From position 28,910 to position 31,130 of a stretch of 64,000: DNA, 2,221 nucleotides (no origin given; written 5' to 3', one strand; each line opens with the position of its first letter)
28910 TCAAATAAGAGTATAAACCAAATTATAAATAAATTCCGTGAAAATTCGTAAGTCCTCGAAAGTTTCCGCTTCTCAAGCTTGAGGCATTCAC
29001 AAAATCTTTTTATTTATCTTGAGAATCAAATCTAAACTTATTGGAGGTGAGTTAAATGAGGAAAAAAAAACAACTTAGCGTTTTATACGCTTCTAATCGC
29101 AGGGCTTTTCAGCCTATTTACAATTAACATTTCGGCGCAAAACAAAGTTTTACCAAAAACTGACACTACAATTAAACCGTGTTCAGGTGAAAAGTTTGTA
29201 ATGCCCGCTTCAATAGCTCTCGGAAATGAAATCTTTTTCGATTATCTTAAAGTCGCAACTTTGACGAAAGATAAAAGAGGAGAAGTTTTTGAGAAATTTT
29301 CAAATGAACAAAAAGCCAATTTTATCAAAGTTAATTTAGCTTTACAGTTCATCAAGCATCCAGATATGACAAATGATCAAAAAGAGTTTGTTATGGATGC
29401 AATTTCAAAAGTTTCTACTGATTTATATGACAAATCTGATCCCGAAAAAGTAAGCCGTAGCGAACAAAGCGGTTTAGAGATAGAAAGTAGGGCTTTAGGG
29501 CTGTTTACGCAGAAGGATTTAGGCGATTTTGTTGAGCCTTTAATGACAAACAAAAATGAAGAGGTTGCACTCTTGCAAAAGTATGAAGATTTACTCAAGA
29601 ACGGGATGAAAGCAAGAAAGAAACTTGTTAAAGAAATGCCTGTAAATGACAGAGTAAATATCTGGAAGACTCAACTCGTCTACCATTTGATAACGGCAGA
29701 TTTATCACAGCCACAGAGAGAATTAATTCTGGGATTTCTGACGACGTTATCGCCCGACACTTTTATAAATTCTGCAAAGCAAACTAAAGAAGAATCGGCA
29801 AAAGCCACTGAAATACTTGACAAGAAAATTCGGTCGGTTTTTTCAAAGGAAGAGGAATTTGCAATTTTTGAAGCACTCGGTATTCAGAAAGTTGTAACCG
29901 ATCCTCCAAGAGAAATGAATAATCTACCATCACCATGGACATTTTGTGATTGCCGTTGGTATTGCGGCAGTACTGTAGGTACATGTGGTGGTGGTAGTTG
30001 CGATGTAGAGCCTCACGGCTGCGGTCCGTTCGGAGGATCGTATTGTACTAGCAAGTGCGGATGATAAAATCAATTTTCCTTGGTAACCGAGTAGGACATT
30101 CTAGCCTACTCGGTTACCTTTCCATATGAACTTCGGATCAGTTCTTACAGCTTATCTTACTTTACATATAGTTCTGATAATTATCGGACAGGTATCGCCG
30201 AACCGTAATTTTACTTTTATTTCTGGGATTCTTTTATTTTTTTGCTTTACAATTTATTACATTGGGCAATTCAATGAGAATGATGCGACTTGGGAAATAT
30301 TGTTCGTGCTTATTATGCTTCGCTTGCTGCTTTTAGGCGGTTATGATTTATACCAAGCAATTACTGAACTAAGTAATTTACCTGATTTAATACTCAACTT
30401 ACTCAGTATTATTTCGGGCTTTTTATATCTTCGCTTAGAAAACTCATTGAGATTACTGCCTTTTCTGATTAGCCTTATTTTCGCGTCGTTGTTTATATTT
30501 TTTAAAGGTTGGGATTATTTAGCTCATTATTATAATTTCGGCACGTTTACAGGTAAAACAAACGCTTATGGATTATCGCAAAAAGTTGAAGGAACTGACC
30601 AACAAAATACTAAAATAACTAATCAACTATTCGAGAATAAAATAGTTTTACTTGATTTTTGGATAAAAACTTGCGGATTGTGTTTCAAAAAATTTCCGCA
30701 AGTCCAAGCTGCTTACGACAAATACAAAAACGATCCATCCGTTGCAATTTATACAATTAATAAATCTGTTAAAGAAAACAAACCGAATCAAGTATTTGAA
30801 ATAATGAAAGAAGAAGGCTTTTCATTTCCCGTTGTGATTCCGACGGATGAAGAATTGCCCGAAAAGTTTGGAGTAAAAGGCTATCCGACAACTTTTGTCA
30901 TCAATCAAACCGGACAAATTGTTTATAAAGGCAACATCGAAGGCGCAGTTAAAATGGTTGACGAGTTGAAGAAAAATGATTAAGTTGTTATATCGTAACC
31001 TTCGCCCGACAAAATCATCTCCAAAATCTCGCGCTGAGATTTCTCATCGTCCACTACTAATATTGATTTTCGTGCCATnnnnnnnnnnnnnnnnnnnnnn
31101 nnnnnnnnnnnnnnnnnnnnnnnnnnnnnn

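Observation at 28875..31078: Bacteriocin-like cassette (8-Cys secreted protein + membrane thioredoxin) inserted into a two-component operon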

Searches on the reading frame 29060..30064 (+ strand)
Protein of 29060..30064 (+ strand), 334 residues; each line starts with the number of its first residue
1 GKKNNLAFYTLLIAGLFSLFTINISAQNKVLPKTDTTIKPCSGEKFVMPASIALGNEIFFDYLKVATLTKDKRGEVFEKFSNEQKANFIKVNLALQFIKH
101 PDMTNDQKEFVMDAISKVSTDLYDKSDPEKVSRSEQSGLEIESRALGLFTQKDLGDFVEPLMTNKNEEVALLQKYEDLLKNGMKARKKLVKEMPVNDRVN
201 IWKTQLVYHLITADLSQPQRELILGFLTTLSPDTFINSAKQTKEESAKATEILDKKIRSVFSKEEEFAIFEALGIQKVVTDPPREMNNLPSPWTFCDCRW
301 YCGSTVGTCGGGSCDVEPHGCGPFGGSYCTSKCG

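Call 47: predict_structure(alignment_id=A3)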
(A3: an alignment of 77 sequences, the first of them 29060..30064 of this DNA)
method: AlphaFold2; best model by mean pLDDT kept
length: 334 residues; sequences in the alignment: 77
mean_pLDDT: 86.9   pTM: 0.83
mean pLDDT of the five models: 86.9, 86.5, 85.6, 85.3, 84.6
residues with pLDDT >= 90: 242; 70-90: 37; 50-70: 29; < 50: 26
segments of 3 or more residues with pLDDT < 50: 1-3, 20-38, 286-289
pLDDT, mean of each block of 10 residues (from residue 1): 52 54 39 43 82 93 98 97 98 97 96 96 94 93 95 93 97 97 92 96 98 97 97 93 94 98 97 93 61 85 77 83 93 86
secondary structure, 60 per line:
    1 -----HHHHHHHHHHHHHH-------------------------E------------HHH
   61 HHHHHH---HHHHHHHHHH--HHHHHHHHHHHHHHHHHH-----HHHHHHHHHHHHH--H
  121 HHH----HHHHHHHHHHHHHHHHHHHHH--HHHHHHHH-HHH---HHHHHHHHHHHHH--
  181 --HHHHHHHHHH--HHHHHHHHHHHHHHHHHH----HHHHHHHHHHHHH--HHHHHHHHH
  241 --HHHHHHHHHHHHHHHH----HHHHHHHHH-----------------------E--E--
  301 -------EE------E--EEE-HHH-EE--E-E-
elements in order: H6-19 H58-66 H70-79 H82-99 H105-117 H120-123 H128-148 H151-158 H166-178 H183-192 H195-212 H217-229 H232-240 H243-258 H263-271 E319-321

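Call 50: fold_search(model_id=the predicted structure, library=pdb)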
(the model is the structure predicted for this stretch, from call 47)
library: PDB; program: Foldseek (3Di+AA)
matches with E <= 10: 164; with E <= 0.001: 0
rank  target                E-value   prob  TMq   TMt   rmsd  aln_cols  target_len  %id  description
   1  3ajc                  4.1e-01  0.14  0.14  0.20  19.0       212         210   13  Structure of the MC domain of FliG (PEV), a CW-biased mutant (released 2011-05-11)
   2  6ivp_C                5.9e-01  0.06  0.12  0.13  21.9       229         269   15  Crystal structure of a membrane protein P262A (released 2019-11-06)
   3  6ivp_A                6.6e-01  0.06  0.11  0.12  22.4       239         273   14  Crystal structure of a membrane protein P262A (released 2019-11-06)
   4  4wd7_B                7.7e-01  0.06  0.11  0.12  20.2       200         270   17  Crystal structure of a bacterial Bestrophin homolog from Klebsiella pneumoniae by Zn-SAD phasing (released 2014-10-01)
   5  5cow                  8.6e-01  0.11  0.16  0.21  13.4       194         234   12  C. remanei PGL-1 Dimerization Domain (released 2016-02-03)
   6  6ivl_E                9.0e-01  0.06  0.12  0.13  21.8       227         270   14  Crystal structure of a membrane protein L259A (released 2019-11-06)
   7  5x87_E                9.0e-01  0.05  0.11  0.12  22.2       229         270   13  Crystal structure of a bacterial Bestrophin homolog from Klebsiella pneumoniae with a mutation L177T (released 2017-11-01)
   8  6iv3_D                1.1e+00  0.05  0.10  0.12  20.7       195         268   15  Crystal structure of a bacterial Bestrophin homolog from Klebsiella pneumoniae with a mutation W252A (released 2019-11-13)
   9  6iv4_B                1.1e+00  0.04  0.10  0.12  20.6       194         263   14  Crystal structure of a bacterial Bestrophin homolog from Klebsiella pneumoniae with a mutation W252F (released 2019-11-13)
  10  5x87_A                1.2e+00  0.05  0.11  0.13  20.5       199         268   12  Crystal structure of a bacterial Bestrophin homolog from Klebsiella pneumoniae with a mutation L177T (released 2017-11-01)
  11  3n39_A                1.2e+00  0.05  0.13  0.13  19.2       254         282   14  Ribonucleotide Reductase Dimanganese(II)-NrdF from Escherichia coli in Complex with NrdI (released 2010-08-18)
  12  6ivn_B                1.2e+00  0.04  0.10  0.12  21.2       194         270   14  Crystal structure of a membrane protein G264A (released 2019-11-06)
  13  6ivo_E                1.3e+00  0.04  0.11  0.12  19.8       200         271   16  Crystal structure of a membrane protein P208A (released 2019-11-06)
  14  6ivp_B                1.3e+00  0.04  0.10  0.12  20.4       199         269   13  Crystal structure of a membrane protein P262A (released 2019-11-06)
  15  4fhr_B                1.4e+00  0.07  0.14  0.20  19.0       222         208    9  Crystal structure of the complex between the flagellar motor proteins FliG and FliM. (released 2012-08-22)
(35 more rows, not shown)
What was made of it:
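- Tried and rejected: The model is confident, but the best PDB match has E 0.41 and TM-score at most 0.2 (calls 47, 50).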

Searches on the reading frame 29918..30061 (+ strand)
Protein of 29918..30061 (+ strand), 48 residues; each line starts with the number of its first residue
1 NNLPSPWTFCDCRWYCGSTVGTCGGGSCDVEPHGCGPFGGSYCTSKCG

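Call 7: search_protein_families(library=ncbifam, max_evalue=1, proteins=[window:29918-30061:+])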
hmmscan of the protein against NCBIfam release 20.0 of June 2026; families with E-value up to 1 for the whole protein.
seq(48 aa): 1 family
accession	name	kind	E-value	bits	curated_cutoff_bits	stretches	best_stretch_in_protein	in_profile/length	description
NF033852.1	fulvocin_rel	subfamily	0.013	16.4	35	1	9-47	108-149/150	bacteriocin fulvocin C-related protein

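Call 8: search_protein_families(library=pfam, max_evalue=1, proteins=[window:29918-30061:+])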
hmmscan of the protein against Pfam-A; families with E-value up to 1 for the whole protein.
seq(48 aa): 1 family
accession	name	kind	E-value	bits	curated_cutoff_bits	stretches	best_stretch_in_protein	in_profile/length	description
PF07885.22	Ion_trans_2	-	0.16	12.4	22.5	1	5-26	21-42/79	Ion channel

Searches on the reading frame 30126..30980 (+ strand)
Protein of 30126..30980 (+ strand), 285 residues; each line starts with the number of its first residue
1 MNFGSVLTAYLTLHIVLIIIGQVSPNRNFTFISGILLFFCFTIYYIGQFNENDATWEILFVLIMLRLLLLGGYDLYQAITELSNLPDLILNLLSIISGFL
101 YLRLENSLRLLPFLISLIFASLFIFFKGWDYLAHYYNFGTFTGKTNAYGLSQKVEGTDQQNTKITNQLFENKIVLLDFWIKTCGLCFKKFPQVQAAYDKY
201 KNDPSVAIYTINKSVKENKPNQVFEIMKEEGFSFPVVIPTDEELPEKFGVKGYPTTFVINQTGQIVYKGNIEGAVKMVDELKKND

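Call 7: search_protein_families(library=ncbifam, max_evalue=1, proteins=[window:30126-30980:+])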
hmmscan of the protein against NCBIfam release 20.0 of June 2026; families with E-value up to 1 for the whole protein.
seq(285 aa): 15 families
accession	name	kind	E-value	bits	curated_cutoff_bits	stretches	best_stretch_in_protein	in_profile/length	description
NF002854.0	PRK03147.1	subfamily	4.5e-16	59.2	170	1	157-268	48-155/176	thiol-disulfide oxidoreductase ResA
NF041202.1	StoA_CxxC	exception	8.9e-15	54.9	210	1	172-266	53-145/163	endospore biogenesis thiol-disulfide oxidoreductase StoA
TIGR00385.1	dsbE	subfamily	1e-07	31.7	123.15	1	159-268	49-153/173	DsbE family thiol:disulfide interchange protein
NF010625.0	PRK14018.1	equivalog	2.2e-06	26.5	522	1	161-273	46-162/521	bifunctional peptide-methionine (S)-S-oxide reductase MsrA/peptide-methionine (R)-S-oxide reductase MsrB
TIGR01126.1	pdi_dom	equivalog_domain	1.5e-05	25.2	107.2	2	165-219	7-63/105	protein disulfide-isomerase domain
NF047697.1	ThioredTrxAClost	equivalog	0.00014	22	140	1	170-205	16-51/105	thioredoxin TrxA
TIGR01068.1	thioredoxin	equivalog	0.00015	21.9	96.8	1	164-214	6-55/101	thioredoxin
TIGR01130.1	ER_PDI_fam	subfamily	0.00049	19.8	344.25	2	240-270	63-94/476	protein disulfide-isomerase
NF041054.1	WAxxUGC_long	equivalog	0.0023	17.3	300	1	161-269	94-198/354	ResA-like WAxxUGC motif-containing protein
NF011941.0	PRK15412.1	equivalog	0.0051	16.4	359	1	165-270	62-160/185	thiol:disulfide interchange protein DsbE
NF006898.0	PRK09381.1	equivalog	0.0065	16.8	138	1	165-213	15-63/109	thioredoxin TrxA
NF053656.1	redoxin_TUGYCR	domain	0.012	15.5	100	1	157-225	13-84/146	TUGYCR motif thioredoxin fold (seleno)protein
NF008229.0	PRK10996.1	equivalog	0.013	15.2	125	1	161-193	42-74/141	thioredoxin TrxC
NF047696.1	ThlDiSintTplARhiz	equivalog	0.069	12.9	230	1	158-263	86-191/219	thiol:disulfide interchange protein TlpA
TIGR02738.1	TrbB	equivalog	0.071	12.8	132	0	233-267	95-133/153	type-F conjugative transfer system pilin assembly thiol-disulfide isomerase TrbB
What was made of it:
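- On TlpA/ResA/DsbE-type extracytoplasmic thiol-disulfide oxidoreductases: ResA 59.2 against 170, StoA 54.9 against 210, DsbE 31.7 against 123, TlpA 12.9 against 230 (call 7).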

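Call 8: search_protein_families(library=pfam, max_evalue=1, proteins=[window:30126-30980:+])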
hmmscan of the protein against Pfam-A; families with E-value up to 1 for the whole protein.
seq(285 aa): 11 families
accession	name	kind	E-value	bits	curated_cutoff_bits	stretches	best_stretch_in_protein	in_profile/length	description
PF00578.27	AhpC-TSA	-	1.2e-12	48.3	26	1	154-267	8-123/124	AhpC/TSA family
PF08534.16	Redoxin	-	1.5e-12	48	26.6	1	157-270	14-133/148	Redoxin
PF13905.12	Thioredoxin_8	-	1.4e-09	38.6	27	1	171-265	1-94/94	Thioredoxin-like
PF00085.26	Thioredoxin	-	1.5e-07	31.8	23.5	1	166-220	12-65/103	Thioredoxin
PF13098.12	Thioredoxin_2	-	0.00018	22.2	27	1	170-269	4-93/104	Thioredoxin-like domain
PF00198.28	2-oxoacid_dh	-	0.045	13.6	23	1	165-201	49-87/232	2-oxoacid dehydrogenases acyltransferase (catalytic domain)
PF10984.13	DUF2794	-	0.18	12.3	27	1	193-232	34-73/85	Protein of unknown function (DUF2794)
PF09843.14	DUF2070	-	0.21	10.3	30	1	6-126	49-171/561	Predicted membrane protein (DUF2070)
PF20029.6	DUF6436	-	0.23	11.6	27.3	1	159-270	7-92/133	Domain of unknown function (DUF6436)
PF20389.3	DUF6684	-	0.46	11.1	24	0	108-139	16-49/79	Family of unknown function (DUF6684)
PF13567.11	DUF4131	-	0.97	9.5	31.6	0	11-49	13-51/165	Domain of unknown function (DUF4131)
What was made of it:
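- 30126..30983 (+): Gene 2: 5-TM membrane domain (residues 1-125), an amphipathic helix, and a ResA/TlpA-like thioredoxin domain (about 144-285). The CGLC motif is at 30672-30683, with a cis-Pro YPT loop. Pfam AhpC-TSA, Redoxin and Thioredoxin_8 all above cutoff (call 8).
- On TlpA/ResA/DsbE-type extracytoplasmic thiol-disulfide oxidoreductases: Pfam AhpC-TSA 48.3, Redoxin 48.0 and Thioredoxin_8 38.6 bits, all above cutoff (call 8).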

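Call 49: find_homologous_proteins(query=window:30126-30980:+)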
Query window:30126-30980:+ (285 aa): 173 proteins with E <= 0.001 among 1137 candidates; the best 120 are listed.
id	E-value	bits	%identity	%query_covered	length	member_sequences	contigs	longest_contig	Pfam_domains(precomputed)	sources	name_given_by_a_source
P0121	6.1e-186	634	100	100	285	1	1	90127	PF00085.27,PF08534.17,PF13905.13,PF13098.14,PF00578.28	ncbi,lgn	-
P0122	1.6e-156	538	86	99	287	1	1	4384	PF00085.27,PF08534.17,PF13905.13,PF13098.14,PF00578.28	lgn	-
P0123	4.5e-155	533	84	100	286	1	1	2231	PF00085.27,PF08534.17,PF13905.13,PF13098.14,PF00578.28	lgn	-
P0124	3.6e-153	527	82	100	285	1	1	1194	PF00085.27,PF08534.17,PF13905.13,PF13098.14,PF00578.28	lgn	-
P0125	2.4e-150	518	81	100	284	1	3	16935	PF00085.27,PF08534.17,PF13905.13,PF13098.14,PF00578.28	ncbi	-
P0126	3.7e-149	514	82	99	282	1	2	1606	PF00085.27,PF08534.17,PF13905.13,PF13098.14,PF00578.28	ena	-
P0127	1.4e-148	512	81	100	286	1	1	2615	PF00085.27,PF08534.17,PF13905.13,PF00578.28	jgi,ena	-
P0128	4.8e-148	510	82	100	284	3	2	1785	PF08534.17,PF13905.13,PF13098.14,PF00578.28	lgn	-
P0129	6.8e-146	503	81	99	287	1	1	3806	PF00085.27,PF08534.17,PF13905.13,PF13098.14,PF00578.28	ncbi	-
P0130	4.1e-145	501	80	100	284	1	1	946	PF00085.27,PF08534.17,PF13905.13,PF13098.14,PF00578.28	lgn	-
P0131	2.2e-144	498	79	100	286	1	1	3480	PF00085.27,PF08534.17,PF13905.13,PF13098.14,PF00578.28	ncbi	-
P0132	1.2e-142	492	79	99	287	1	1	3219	PF00085.27,PF08534.17,PF13905.13,PF13098.14,PF00578.28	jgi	jgi:thiol-disulfide isomerase/thioredoxin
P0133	5.9e-141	487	79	100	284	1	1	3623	PF00085.27,PF08534.17,PF13905.13,PF13098.14,PF00578.28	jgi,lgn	jgi:thiol-disulfide isomerase/thioredoxin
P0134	1.3e-140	486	79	100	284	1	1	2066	PF00085.27,PF08534.17,PF13905.13,PF13098.14,PF00578.28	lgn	-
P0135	2.0e-140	485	77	100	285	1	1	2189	PF00085.27,PF08534.17,PF13905.13,PF00578.28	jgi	-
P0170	3.3e-81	291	49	100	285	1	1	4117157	PF00085.27,PF08534.17,PF13905.13,PF13098.14,PF00578.28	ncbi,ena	-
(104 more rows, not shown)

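Call 51: find_encoding_contigs(protein=P0170, flank=8000, max_places=2)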
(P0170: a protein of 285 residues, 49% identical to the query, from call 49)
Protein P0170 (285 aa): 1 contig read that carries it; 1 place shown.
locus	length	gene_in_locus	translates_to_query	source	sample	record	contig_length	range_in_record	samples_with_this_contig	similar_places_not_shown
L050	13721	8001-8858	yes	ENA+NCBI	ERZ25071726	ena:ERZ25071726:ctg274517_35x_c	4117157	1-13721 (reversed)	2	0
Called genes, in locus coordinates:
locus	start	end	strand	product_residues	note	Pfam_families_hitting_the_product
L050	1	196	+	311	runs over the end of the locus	-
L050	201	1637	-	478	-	PF03841:SelA, PF00266:Aminotran_5 (weak), PF01053:Cys_Met_Meta_PP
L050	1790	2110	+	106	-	-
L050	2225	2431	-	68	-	PF00313:CSD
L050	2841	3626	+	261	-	PF03301:Trp_dioxygenase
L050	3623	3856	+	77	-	-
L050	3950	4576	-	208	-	PF13548:DUF4126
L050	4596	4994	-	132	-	PF01844:HNH, PF13395:HNH_4 (weak), PF14279:HNH_5 (weak)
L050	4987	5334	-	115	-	-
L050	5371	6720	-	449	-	PF00072:Response_reg, PF00158:Sigma54_activat, PF14532:Sigma54_activ_2, PF07728:AAA_5 (faint), PF25601:AAA_lid_14, PF02954:HTH_8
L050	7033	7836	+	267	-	-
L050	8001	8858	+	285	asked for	PF00578:AhpC-TSA, PF08534:Redoxin, PF00085:Thioredoxin (faint), PF13098:Thioredoxin_2 (weak), PF13905:Thioredoxin_8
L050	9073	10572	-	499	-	PF00672:HAMP, PF00512:HisKA, PF02518:HATPase_c, PF14501:HATPase_c_5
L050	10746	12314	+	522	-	-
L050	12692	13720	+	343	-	?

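Call 61: predict_structure(alignment_id=A4)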
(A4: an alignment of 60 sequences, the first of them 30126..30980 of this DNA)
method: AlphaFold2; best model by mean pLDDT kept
length: 285 residues; sequences in the alignment: 60
mean_pLDDT: 91.3   pTM: 0.78
mean pLDDT of the five models: 91.3, 91.1, 89.9, 89.7, 87.5
residues with pLDDT >= 90: 188; 70-90: 95; 50-70: 2; < 50: 0
segments of 3 or more residues with pLDDT < 50: none
pLDDT, mean of each block of 10 residues (from residue 1): 90 94 91 96 93 93 93 86 88 97 93 95 90 86 86 87 87 96 89 97 96 81 87 94 90 94 94 96 90
secondary structure, 60 per line:
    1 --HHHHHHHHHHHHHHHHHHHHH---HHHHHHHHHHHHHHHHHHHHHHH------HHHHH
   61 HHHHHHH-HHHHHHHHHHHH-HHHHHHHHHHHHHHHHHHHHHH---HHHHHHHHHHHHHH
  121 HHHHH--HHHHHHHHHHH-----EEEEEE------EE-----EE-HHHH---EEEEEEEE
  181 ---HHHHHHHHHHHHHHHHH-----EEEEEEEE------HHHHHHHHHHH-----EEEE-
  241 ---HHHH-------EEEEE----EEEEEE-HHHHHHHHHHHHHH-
elements in order: H3-23 H27-49 H56-67 H69-80 H82-103 H107-125 H128-138 E144-149 H166-169 E173-180 H184-200 E206-213 H220-230 E236-239 H244-247 E255-259 E264-269 H271-284
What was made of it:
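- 30126..30983 (+): AF2 pLDDT 91.3 (call 61).
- On TlpA/ResA/DsbE-type extracytoplasmic thiol-disulfide oxidoreductases: Five TM helices are predicted (call 61), which would put the Trx domain opposite the N-terminus.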

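Call 64: fold_search(model_id=the predicted structure, library=pdb)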
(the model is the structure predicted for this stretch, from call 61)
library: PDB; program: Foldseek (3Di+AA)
matches with E <= 10: 1626; with E <= 0.001: 668
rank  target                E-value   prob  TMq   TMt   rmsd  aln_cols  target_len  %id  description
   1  4nmu_A                3.2e-09  1.00  0.40  0.73   3.9       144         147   27  Crystal Structure of Thiol-disulfide Oxidoreductase from Bacillus str. 'Ames Ancestor' (released 2013-12-18)
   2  3c73_B                3.7e-09  1.00  0.40  0.78   2.9       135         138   28  Structure of CEHC variant ResA (released 2008-08-12)
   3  3gl3_C                4.1e-09  1.00  0.41  0.79   3.0       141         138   20  Crystal structure of a putative Thiol:disulfide interchange protein DsbE from Chlorobium tepidum (released 2009-03-31)
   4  3c73_A                4.4e-09  1.00  0.40  0.80   2.7       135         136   28  Structure of CEHC variant ResA (released 2008-08-12)
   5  2h1g_B                4.9e-09  1.00  0.40  0.79   2.6       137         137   26  ResA C74A/C77A (released 2006-09-19)
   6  2h19_A                5.1e-09  1.00  0.40  0.77   3.0       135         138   30  Crystal Structure of ResA Cys77Ala Variant (released 2006-09-19)
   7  4nmu_D                7.1e-09  1.00  0.42  0.82   2.4       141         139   26  Crystal Structure of Thiol-disulfide Oxidoreductase from Bacillus str. 'Ames Ancestor' (released 2013-12-18)
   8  1su9_B                7.5e-09  1.00  0.41  0.81   2.3       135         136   27  Reduced structure of the soluble domain of ResA (released 2004-05-11)
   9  1su9_A                7.9e-09  1.00  0.40  0.79   2.7       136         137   28  Reduced structure of the soluble domain of ResA (released 2004-05-11)
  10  4grf                  7.9e-09  1.00  0.42  0.80   2.4       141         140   19  Crystal structure of thioredoxin domain of thiol-disulfide oxidoreductase BVU-2223 (Target EFI-501010) from Bacteroides  (released 2012-10-10)
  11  2h1b_C                7.9e-09  1.00  0.41  0.80   3.0       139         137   27  ResA E80Q (released 2006-09-19)
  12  2h1a_A                9.3e-09  1.00  0.41  0.82   2.3       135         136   26  ResA C74A Variant (released 2006-09-19)
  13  2h19_B                9.8e-09  1.00  0.40  0.80   2.7       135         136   27  Crystal Structure of ResA Cys77Ala Variant (released 2006-09-19)
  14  2h1b_A                9.8e-09  1.00  0.41  0.79   2.7       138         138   27  ResA E80Q (released 2006-09-19)
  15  4nmu_B                1.0e-08  1.00  0.42  0.82   2.8       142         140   26  Crystal Structure of Thiol-disulfide Oxidoreductase from Bacillus str. 'Ames Ancestor' (released 2013-12-18)
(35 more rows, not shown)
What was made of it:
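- On TlpA/ResA/DsbE-type extracytoplasmic thiol-disulfide oxidoreductases: Foldseek gives E 3e-9 and target-normalised TM-score (TMt) 0.73-0.82 to ResA, StoA, DsbE and SdbA (call 64).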
